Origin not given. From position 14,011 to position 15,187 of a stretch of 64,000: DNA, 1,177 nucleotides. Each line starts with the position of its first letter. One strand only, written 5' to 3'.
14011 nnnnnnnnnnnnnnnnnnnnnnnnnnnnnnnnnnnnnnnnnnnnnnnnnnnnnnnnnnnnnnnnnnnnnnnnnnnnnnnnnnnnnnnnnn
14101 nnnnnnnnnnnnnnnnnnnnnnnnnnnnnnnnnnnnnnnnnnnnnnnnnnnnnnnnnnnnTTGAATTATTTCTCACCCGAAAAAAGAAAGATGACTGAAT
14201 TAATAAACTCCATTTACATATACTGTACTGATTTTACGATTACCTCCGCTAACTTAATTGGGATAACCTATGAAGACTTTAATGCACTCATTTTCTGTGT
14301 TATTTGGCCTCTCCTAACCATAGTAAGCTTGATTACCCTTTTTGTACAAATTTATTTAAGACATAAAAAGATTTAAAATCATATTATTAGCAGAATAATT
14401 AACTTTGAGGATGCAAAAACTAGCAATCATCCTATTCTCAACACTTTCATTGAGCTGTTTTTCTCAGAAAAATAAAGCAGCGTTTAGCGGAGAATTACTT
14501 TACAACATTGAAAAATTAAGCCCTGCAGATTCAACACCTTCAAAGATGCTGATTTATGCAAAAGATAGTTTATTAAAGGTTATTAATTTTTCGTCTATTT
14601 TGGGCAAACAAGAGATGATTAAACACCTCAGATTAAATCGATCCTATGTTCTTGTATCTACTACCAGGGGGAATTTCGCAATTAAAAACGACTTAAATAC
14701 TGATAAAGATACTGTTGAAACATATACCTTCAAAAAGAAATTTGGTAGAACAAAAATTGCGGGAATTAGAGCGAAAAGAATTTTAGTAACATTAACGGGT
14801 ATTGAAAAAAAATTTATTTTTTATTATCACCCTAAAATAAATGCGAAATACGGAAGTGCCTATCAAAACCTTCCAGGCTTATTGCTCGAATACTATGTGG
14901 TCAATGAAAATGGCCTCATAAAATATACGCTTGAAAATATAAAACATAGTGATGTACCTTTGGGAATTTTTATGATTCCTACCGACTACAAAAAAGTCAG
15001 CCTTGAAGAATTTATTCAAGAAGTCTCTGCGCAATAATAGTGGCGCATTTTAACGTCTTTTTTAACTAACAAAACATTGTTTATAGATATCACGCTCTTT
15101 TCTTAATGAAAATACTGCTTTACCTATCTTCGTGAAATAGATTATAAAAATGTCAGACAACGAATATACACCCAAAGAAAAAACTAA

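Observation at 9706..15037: tRNA-flanked block of nine uncharacterised envelope genes between argS/arginase and ftsK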

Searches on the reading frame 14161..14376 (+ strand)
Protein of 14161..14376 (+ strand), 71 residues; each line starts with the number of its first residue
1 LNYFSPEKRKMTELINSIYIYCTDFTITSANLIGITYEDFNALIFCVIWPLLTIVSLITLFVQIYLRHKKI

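Call 5: search_protein_families(library=pfam, max_evalue=0.1, proteins=[window:14161-14376:+])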
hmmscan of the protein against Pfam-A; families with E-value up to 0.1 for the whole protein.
window:14161-14376:+ (71 aa): 0 families

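Call 6: search_protein_families(library=ncbifam, max_evalue=0.1, proteins=[window:14161-14376:+])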
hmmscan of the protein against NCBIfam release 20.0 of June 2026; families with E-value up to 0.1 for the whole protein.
window:14161-14376:+ (71 aa): 1 family
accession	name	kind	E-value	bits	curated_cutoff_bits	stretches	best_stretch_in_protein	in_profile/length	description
NF045746.1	MPN270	equivalog_domain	0.003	17.8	150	1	7-65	24-83/95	MPN270 family protein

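Call 31: search_protein_families(library=phrogs, max_evalue=0.01, proteins=[window:14161-14376:+])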
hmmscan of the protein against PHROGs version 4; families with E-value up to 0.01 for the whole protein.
window:14161-14376:+ (71 aa): 0 families

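Call 32: search_protein_families(library=padloc, max_evalue=0.01, proteins=[window:14161-14376:+])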
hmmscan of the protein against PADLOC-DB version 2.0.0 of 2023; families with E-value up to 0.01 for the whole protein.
window:14161-14376:+ (71 aa): 0 families

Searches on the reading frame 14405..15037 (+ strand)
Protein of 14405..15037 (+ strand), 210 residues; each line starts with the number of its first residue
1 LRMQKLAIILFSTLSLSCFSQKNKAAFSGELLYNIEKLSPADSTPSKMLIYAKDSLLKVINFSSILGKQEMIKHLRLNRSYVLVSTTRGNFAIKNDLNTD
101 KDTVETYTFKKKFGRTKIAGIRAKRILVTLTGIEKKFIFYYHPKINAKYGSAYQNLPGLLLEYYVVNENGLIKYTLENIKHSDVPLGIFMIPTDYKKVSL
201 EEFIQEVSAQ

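Call 5: search_protein_families(library=pfam, max_evalue=0.1, proteins=[window:14405-15037:+])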
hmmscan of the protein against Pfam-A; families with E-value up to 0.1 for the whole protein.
window:14405-15037:+ (210 aa): 1 family
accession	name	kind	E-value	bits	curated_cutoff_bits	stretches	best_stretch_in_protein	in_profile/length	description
PF12827.12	Peroxin-22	-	0.054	13.7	26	0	53-98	58-102/110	Peroxisomal biogenesis protein family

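Call 6: search_protein_families(library=ncbifam, max_evalue=0.1, proteins=[window:14405-15037:+])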
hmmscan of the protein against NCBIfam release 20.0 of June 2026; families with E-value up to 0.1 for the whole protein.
window:14405-15037:+ (210 aa): 1 family
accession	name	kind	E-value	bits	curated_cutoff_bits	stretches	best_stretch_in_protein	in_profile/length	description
TIGR01200.1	GLPGLI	subfamily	5.9e-06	26.2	50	1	50-207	65-225/229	GLPGLI family protein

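Call 31: search_protein_families(library=phrogs, max_evalue=0.01, proteins=[window:14405-15037:+])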
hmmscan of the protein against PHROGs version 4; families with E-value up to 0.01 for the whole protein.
window:14405-15037:+ (210 aa): 0 families

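Call 32: search_protein_families(library=padloc, max_evalue=0.01, proteins=[window:14405-15037:+])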
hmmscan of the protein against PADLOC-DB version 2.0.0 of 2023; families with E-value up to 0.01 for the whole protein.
window:14405-15037:+ (210 aa): 0 families

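Call 69: search_solved_structures(query=window:14405-15037:+, max_evalue=1)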
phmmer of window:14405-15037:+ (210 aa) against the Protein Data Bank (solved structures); distinct sequences matched with E-value up to 1: 1.
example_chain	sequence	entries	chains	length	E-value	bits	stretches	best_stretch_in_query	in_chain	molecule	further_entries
8izl_D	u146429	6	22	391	0.78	12.4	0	17-107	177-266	Phosphoprotein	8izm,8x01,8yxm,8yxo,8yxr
